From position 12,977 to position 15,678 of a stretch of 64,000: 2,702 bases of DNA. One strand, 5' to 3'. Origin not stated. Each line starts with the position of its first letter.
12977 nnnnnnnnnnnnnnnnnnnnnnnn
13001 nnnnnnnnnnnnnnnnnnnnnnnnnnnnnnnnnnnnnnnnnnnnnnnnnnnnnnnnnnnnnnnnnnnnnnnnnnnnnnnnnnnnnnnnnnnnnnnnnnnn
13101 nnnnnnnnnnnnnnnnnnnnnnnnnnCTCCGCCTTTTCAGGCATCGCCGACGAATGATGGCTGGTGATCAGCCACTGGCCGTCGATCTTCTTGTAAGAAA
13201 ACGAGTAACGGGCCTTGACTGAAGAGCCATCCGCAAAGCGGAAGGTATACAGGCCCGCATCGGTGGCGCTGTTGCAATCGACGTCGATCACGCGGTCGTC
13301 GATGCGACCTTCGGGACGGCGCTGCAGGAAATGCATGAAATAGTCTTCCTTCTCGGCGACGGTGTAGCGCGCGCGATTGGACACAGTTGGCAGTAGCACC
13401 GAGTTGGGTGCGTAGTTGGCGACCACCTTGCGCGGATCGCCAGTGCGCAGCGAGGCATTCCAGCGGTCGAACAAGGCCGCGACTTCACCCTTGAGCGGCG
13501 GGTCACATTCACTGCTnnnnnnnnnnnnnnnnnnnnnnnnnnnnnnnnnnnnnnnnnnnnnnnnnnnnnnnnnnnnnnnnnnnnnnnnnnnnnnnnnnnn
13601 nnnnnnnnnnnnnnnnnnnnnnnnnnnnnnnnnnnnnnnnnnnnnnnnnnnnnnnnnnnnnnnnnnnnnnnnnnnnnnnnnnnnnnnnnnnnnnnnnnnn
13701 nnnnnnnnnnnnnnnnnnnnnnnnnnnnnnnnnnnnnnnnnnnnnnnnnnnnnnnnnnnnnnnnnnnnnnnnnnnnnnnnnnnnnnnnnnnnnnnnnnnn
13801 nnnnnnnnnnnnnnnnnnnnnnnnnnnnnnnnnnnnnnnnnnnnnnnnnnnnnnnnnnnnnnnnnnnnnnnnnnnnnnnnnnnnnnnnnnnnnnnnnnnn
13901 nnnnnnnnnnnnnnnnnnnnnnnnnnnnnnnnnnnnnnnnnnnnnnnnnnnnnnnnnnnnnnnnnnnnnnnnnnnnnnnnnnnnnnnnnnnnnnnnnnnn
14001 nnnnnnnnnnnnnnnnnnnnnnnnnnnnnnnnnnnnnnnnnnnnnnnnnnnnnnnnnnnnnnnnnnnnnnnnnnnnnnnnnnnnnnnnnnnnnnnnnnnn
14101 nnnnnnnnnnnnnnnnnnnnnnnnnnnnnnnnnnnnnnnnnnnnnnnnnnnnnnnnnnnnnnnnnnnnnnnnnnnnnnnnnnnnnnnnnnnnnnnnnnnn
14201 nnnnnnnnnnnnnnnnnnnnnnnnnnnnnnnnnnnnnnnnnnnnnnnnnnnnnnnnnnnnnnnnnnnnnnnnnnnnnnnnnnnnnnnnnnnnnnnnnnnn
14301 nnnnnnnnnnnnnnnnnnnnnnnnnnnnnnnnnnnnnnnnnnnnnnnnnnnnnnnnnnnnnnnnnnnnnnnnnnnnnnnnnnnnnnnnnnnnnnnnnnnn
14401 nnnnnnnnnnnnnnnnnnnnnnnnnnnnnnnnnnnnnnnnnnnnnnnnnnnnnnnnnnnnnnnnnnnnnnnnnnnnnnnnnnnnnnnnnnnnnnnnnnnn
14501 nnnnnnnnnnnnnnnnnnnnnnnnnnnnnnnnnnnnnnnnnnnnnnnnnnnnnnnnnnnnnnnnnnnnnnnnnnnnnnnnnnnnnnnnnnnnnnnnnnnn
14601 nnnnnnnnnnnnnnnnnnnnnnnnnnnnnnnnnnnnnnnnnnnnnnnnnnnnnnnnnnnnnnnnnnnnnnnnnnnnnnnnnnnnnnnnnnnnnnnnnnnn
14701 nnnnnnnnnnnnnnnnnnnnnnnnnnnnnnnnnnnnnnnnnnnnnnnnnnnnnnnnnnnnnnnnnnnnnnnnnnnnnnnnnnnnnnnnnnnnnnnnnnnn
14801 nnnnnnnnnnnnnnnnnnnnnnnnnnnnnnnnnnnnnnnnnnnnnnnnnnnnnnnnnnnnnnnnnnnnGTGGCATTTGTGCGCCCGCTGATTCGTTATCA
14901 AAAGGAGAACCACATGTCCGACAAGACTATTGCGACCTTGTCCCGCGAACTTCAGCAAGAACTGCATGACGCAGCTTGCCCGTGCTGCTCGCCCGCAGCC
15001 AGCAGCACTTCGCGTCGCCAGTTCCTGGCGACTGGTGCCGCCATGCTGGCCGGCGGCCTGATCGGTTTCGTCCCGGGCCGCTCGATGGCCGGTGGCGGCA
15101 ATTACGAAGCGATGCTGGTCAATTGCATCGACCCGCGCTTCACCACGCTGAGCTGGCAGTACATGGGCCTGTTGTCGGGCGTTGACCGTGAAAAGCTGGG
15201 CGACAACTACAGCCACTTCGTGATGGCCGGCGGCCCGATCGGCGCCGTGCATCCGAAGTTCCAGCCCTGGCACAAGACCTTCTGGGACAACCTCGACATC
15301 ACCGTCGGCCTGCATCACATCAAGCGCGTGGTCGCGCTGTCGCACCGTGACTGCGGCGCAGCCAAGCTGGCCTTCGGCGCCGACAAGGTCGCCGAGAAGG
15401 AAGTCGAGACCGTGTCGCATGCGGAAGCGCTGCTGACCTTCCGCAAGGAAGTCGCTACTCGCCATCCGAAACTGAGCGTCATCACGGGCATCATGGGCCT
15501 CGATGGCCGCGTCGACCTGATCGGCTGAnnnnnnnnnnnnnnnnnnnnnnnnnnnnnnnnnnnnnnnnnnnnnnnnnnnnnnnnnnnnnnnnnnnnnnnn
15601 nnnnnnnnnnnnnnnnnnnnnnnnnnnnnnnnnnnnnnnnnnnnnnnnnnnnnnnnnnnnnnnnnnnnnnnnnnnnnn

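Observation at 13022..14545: Iota-class carbonic anhydrase candidate carrying a ~330-aa His/Ala/Asp-rich disordered arm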

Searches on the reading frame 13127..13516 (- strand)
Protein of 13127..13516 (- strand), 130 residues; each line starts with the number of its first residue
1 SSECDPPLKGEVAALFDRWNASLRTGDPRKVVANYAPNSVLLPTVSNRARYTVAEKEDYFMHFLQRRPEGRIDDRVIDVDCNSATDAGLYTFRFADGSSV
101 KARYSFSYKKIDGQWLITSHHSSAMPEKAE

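Call 7: find_homologous_proteins(query=window:13127-13516:-, max_evalue=1e-10)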
Query seq(130 aa) (130 aa): 3772 proteins with E <= 1e-10 among 3787 candidates; the best 120 are listed.
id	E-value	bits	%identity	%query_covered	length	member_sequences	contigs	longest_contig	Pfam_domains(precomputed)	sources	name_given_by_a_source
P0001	1.6e-81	288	98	100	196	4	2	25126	PF08332.17,PF13474.13,PF27546.1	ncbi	-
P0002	2.4e-81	288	98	100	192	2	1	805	PF08332.17,PF13474.13,PF27546.1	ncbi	-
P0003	2.6e-81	288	98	100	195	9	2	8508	PF08332.17,PF13474.13,PF27546.1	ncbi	-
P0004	1.7e-80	285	98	100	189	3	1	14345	PF08332.17,PF13474.13,PF27546.1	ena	-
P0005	2.9e-80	284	97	100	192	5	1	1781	PF08332.17,PF13474.13,PF27546.1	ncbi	-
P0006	1.1e-73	263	88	100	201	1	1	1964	PF08332.17,PF14534.13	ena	-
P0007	4.8e-73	261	89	98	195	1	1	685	PF08332.17,PF14534.13,PF13474.13,PF27546.1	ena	-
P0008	5.6e-73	261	89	97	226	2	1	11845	PF08332.17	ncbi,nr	ncbi:MAG: SgcJ/EcaC family oxidoreductase [Betaproteobacteria bacterium]|nr:SgcJ/EcaC family oxidore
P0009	2.6e-72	258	88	98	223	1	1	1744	PF08332.17,PF14534.13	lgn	-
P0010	3.0e-70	252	85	98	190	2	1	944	PF08332.17,PF14534.13,PF13474.13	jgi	jgi:uncharacterized protein (TIGR02246 family)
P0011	1.6e-69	249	83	99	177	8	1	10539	PF08332.17,PF14534.13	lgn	-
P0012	3.3e-69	248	82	100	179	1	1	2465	PF08332.17,PF14534.13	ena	-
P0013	4.1e-69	248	83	99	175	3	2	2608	PF08332.17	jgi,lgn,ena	-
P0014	4.9e-69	248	84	98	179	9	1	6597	PF08332.17,PF27546.1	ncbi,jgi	jgi:uncharacterized protein (TIGR02246 family)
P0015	1.8e-68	246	82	98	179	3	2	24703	PF08332.17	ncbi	-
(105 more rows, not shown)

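Call 10: find_related_loci(query=window:13127-13516:-, collection=genome_contigs, flank=6000)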
Query seq(130 aa) (130 aa) in genome_contigs; peptide patterns used: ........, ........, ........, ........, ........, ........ (x = any residue, [..] = any of these).
599 stretches matched a pattern (row limit reached: there are more); 415 encode a relative of the query (tblastn E <= 1e-3); the best 80 are kept; 80 distinct loci.
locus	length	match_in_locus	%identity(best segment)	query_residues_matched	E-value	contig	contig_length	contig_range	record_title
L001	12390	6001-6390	97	1-130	1e-89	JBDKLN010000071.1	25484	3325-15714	MAG: Pseudomonadota bacterium isolate hugercreek_2019_sw_WHONDRS-S19S_0044_B_bin.121 scaffold_362251, whole genome shotg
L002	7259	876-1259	88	3-130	4e-81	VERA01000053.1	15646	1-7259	MAG: Burkholderiaceae bacterium isolate ZLKRG28 NODE_3581_length_15646_cov_3.765255, whole genome shotgun sequence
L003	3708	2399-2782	88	3-130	9e-81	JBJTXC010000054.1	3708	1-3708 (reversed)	MAG: Burkholderiaceae bacterium isolate samp_4444_metabat2_134 samp_4444_314575, whole genome shotgun sequence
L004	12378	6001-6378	90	3-128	3e-80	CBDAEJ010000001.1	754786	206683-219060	Oxalobacteraceae bacterium isolate MaE-M21 genome assembly, contig: MaE-M21-c2, whole genome shotgun sequence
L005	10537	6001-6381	88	4-130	1e-79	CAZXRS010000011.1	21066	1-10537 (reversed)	MAG TPA_asm: uncultured Bifidobacterium sp. isolate SRP220891_co5_252 genome assembly, contig: NODE_1509_length_21066_co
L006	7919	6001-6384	88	3-130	8e-80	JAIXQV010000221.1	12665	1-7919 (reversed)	MAG: Oxalobacteraceae bacterium isolate C4_MAG_00042 pond_C4_MAG_00042_000000000121, whole genome shotgun sequence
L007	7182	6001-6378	89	3-128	2e-79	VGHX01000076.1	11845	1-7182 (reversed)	MAG: Betaproteobacteria bacterium isolate K_Offshore_40m_mx_035 K_Offshore_40m_mx_035_Ga0194133_10008632, whole genome s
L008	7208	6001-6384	88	3-130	5e-79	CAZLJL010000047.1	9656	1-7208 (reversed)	MAG TPA_asm: uncultured Bifidobacterium sp. isolate SRP278252_co3_32 genome assembly, contig: NODE_14164_length_9656_cov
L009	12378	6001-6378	89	3-128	9e-79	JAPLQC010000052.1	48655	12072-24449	MAG: Burkholderiales bacterium isolate LacPavin_0818_WC45_MAG_55_9 LacPavin_0818_WC45_scaffold_324649, whole genome shot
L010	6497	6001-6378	89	3-128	2e-79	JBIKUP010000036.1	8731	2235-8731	MAG: Burkholderiaceae bacterium isolate ME2015-08-13_3300044527_group6_bin100 Rohwer_bin2293_scaffold_7056_c1, whole gen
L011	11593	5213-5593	88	4-130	4e-78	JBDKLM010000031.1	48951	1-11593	MAG: Pseudomonadota bacterium isolate hugercreek_2019_sw_WHONDRS-S19S_0044_B_bin.118 scaffold_1598941, whole genome shot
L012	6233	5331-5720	86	1-130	7e-78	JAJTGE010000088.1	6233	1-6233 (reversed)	MAG: Oxalobacteraceae bacterium isolate 49613_E41 Sample_49613_scaffold_9454, whole genome shotgun sequence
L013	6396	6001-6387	85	1-129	6e-78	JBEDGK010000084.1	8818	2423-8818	MAG: Pseudomonadota bacterium isolate NASQAN2014_190_B_bin.86 scaffold_1258250, whole genome shotgun sequence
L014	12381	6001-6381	86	4-130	3e-77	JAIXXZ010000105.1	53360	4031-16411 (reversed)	MAG: Oxalobacteraceae bacterium isolate D4_MAG_00076 pond_D4_MAG_00076_000000000050, whole genome shotgun sequence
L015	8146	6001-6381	86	4-130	3e-77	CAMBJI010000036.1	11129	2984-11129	MAG: Bordetella parapertussis isolate MiE-16apr19-239 genome assembly, contig: MiE-16apr19-C12569, whole genome shotgun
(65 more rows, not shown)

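Call 17: find_encoding_contigs(protein=P0001, flank=5000, max_places=3)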
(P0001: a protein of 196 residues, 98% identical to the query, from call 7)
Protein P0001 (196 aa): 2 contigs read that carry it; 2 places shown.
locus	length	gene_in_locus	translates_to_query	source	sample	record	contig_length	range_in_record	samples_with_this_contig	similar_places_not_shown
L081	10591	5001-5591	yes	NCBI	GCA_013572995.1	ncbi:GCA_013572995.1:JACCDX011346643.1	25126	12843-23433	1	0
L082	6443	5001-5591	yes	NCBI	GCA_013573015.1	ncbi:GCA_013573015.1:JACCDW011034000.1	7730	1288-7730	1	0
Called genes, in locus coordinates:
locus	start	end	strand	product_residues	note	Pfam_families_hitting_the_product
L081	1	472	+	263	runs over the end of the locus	PF00561:Abhydrolase_1, PF12697:Abhydrolase_6, PF12146:Hydrolase_4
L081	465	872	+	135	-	PF02627:CMD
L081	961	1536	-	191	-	-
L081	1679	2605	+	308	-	PF01210:NAD_Gly3P_dh_N (weak), PF02558:ApbA, PF08546:ApbA_C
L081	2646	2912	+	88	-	PF02311:AraC_binding (weak), PF07883:Cupin_2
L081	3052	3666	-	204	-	-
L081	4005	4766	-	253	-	-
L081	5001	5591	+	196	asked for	PF08332:CaMKII_AD, PF13474:SnoaL_3 (weak), PF27546:MICAH (weak)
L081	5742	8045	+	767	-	PF07695:7TMR-DISM_7TM, PF07228:SpoIIE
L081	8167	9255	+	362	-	PF02746:MR_MLE_N, PF13378:MR_MLE_C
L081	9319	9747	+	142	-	-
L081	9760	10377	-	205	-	-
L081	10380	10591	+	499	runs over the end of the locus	PF02321:OEP (faint)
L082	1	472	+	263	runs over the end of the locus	PF00561:Abhydrolase_1, PF12697:Abhydrolase_6, PF12146:Hydrolase_4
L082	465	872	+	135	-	PF02627:CMD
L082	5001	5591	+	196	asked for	PF08332:CaMKII_AD, PF13474:SnoaL_3 (weak), PF27546:MICAH (weak)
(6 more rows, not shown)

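Call 18: find_encoding_contigs(protein=P0008, flank=5000, max_places=2)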
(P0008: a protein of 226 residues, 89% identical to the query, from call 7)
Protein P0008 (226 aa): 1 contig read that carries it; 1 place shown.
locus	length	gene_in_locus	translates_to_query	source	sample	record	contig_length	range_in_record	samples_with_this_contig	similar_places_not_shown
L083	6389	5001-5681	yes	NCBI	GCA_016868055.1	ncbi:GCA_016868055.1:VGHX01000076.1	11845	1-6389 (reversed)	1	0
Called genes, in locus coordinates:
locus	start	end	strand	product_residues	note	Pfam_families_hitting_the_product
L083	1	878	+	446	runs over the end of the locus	PF00206:Lyase_1, PF10397:ADSL_C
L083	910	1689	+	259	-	PF03096:Ndr (weak), PF00561:Abhydrolase_1, PF12697:Abhydrolase_6, PF12146:Hydrolase_4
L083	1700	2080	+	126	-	PF02627:CMD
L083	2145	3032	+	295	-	PF01210:NAD_Gly3P_dh_N, PF02558:ApbA, PF03807:F420_oxidored (faint), PF08546:ApbA_C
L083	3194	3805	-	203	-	-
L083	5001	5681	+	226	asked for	PF08332:CaMKII_AD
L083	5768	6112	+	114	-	-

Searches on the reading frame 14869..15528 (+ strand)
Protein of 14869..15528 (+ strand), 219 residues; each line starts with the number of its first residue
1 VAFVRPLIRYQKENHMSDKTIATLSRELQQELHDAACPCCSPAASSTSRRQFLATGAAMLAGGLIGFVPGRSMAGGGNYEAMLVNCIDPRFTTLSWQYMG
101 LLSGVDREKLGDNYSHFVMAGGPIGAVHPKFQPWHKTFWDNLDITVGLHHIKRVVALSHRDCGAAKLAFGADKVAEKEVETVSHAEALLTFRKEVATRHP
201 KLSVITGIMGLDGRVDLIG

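Call 3: search_protein_families(library=pfam, proteins=[window:14869-15528:+], max_evalue=0.01)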
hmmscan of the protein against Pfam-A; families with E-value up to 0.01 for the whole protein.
window:14869-15528:+ (219 aa): 2 families
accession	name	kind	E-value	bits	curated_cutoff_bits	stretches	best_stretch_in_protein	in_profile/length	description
PF20393.3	Pro_CA_2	-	0.00061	20.4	30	1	81-172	6-84/125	Putative carbonic anhydrase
PF10518.14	TAT_signal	-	0.0078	16.6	22.7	0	47-66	2-21/21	TAT (twin-arginine translocation) pathway signal sequence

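Call 4: search_protein_families(library=ncbifam, proteins=[window:14869-15528:+], max_evalue=0.01)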
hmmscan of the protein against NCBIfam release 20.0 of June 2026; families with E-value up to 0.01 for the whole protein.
window:14869-15528:+ (219 aa): 1 family
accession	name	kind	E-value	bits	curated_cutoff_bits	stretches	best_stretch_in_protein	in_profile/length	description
TIGR01409.1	TAT_signal_seq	domain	0.0037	17.6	16.7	1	47-74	1-29/29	twin-arginine translocation signal domain-containing protein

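Call 20: search_solved_structures(query=window:14869-15528:+, max_evalue=10, show_alignments=2)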
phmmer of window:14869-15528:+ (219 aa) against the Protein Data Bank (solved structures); distinct sequences matched with E-value up to 10: 48.
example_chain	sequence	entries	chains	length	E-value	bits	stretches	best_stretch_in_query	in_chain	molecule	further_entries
7c60_A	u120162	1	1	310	0.072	15.9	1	57-130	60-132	Kelch-like ECH-associated protein 1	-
6lrz_A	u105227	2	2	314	0.074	15.9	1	57-130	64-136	Keap1-DC | Kelch-like ECH-associated protein 1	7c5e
9uo8_A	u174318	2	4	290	0.097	15.5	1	57-130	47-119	Kelch-like ECH-associated protein 1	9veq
7ofe_A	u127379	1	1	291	0.098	15.5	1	57-130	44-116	Kelch-like ECH-associated protein 1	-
7yen_A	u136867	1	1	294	0.099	15.4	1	57-130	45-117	Kelch-like ECH-associated protein 1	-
8q1q_A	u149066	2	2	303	0.1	15.4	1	57-130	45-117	Kelch-like ECH-associated protein 1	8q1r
5fnq_A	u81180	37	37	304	0.1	15.4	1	57-130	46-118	KELCH-LIKE ECH-ASSOCIATED PROTEIN 1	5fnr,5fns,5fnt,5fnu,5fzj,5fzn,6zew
8a46_A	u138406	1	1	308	0.1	15.4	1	57-130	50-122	Kelch-like ECH-associated protein 1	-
3wdz_A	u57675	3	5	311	0.11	15.3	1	57-130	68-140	Kelch-like ECH-associated protein 1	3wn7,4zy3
1x2j_A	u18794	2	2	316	0.11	15.3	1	57-130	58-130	Kelch-like ECH-associated protein 1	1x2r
2dyh_A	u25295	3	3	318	0.11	15.3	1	57-130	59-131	Kelch-like ECH-associated protein 1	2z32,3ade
6qmc_A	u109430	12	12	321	0.11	15.3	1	57-130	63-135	Kelch-like ECH-associated protein 1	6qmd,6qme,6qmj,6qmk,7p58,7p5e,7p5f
7eca_A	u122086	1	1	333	0.12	15.2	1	57-130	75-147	Kelch-like ECH-associated protein 1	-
5cgj_A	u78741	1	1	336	0.12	15.2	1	57-130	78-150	Kelch-like ECH-associated protein 1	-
8in0_A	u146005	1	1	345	0.13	15.1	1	57-130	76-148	Kelch-like ECH-associated protein 1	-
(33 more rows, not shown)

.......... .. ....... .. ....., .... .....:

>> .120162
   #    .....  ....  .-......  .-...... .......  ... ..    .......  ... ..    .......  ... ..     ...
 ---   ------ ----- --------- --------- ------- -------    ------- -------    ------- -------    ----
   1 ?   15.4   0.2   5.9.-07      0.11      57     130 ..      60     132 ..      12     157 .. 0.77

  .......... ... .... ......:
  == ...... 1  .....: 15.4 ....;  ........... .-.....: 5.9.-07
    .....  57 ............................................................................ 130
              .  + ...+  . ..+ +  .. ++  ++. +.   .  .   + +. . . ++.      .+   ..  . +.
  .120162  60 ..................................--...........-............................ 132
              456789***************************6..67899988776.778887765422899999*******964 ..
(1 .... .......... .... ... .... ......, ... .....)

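Call 33: search_solved_structures(query=A2, max_evalue=10, show_alignments=3)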
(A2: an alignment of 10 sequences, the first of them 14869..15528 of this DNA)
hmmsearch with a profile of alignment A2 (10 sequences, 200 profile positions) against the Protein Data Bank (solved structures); distinct sequences matched with E-value up to 10: 3.
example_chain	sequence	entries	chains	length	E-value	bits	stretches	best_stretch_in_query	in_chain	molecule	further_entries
1ddz_A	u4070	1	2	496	0.034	16.9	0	118-154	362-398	CARBONIC ANHYDRASE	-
9epa_A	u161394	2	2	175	0.81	12.5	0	28-63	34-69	DARPin NY_1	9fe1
29lw_A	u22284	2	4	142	2.2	11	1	77-126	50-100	Sensory box protein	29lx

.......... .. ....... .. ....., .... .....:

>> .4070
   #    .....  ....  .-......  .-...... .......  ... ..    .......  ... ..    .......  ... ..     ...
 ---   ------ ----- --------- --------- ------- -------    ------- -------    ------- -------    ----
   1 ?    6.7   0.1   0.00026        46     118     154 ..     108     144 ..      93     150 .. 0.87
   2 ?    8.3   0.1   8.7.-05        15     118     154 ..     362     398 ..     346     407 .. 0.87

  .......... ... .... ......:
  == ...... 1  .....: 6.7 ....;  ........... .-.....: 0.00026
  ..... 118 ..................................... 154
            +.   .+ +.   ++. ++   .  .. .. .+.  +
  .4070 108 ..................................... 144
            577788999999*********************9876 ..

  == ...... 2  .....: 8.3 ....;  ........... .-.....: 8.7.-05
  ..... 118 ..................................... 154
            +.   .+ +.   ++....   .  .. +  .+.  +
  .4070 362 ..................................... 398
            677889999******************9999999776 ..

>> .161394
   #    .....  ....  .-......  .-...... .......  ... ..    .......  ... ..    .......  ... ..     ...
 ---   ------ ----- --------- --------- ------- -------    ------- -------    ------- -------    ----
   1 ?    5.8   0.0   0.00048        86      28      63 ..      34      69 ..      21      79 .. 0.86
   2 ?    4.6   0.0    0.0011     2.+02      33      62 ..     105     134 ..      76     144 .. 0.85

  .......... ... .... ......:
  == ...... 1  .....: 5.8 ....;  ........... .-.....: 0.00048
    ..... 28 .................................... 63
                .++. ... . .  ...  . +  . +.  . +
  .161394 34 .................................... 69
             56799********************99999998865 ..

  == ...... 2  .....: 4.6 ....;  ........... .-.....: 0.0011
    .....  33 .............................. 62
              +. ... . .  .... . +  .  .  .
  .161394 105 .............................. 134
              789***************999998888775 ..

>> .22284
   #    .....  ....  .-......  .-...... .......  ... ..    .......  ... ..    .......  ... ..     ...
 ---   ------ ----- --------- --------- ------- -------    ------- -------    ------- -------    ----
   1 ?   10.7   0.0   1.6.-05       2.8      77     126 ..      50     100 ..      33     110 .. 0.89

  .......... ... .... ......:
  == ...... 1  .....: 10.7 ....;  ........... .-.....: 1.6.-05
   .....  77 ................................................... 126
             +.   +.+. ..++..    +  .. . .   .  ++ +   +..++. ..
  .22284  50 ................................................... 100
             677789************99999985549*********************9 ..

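Call 34: search_protein_families(library=pfam, alignment_id=A2, max_evalue=1)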
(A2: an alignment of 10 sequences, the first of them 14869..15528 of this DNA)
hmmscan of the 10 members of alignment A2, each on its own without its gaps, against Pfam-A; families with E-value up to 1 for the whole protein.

A. member 1, window:14869-15528:+ (219 aa): 3 families
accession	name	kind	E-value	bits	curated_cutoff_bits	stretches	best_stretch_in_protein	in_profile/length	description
PF20393.3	Pro_CA_2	-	0.00061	20.4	30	1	81-172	6-84/125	Putative carbonic anhydrase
PF10518.14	TAT_signal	-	0.0078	16.6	22.7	1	47-66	2-21/21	TAT (twin-arginine translocation) pathway signal sequence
PF00484.24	Pro_CA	-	0.015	16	25.7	1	140-194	43-93/156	Carbonic anhydrase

B. families by the number of members that match (of 10 scanned): 8 families
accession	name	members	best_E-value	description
PF20393.3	Pro_CA_2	10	5.2e-05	Putative carbonic anhydrase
PF10518.14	TAT_signal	10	0.0008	TAT (twin-arginine translocation) pathway signal sequence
PF00484.24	Pro_CA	10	0.0043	Carbonic anhydrase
PF10399.14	UCR_Fe-S_N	1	0.04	Ubiquitinol-cytochrome C reductase Fe-S subunit TAT signal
PF14325.12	DUF4383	1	0.09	Domain of unknown function (DUF4383)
PF20398.3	DUF6691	1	0.09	Family of unknown function (DUF6691)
PF11239.13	DUF3040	1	0.12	Protein of unknown function (DUF3040)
PF20721.2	C19orf12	1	0.4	C19orf12-like protein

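Call 50: predict_structure(protein=window:14869-15528:+)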
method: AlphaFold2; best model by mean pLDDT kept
length: 219 residues; sequences in the alignment: 1
mean_pLDDT: 37.1   pTM: 0.26
mean pLDDT of the five models: 37.1, 34.3, 33.9, 31.5, 30.0
residues with pLDDT >= 90: 0; 70-90: 0; 50-70: 16; < 50: 203
segments of 3 or more residues with pLDDT < 50: 1-13, 20-187, 201-219
pLDDT, mean of each block of 10 residues (from residue 1): 37 54 47 42 39 39 34 32 31 31 33 32 26 32 25 32 32 33 46 53 45 41
secondary structure, 60 per line:
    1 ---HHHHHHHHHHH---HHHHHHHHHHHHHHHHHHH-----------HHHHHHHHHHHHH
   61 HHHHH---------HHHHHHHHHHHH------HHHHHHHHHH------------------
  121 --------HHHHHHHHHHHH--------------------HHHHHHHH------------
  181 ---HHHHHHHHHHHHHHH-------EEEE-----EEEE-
elements in order: H4-14 H18-36 H48-65 H75-86 H93-102 H129-140 H161-168 H184-198 E206-209 E215-218
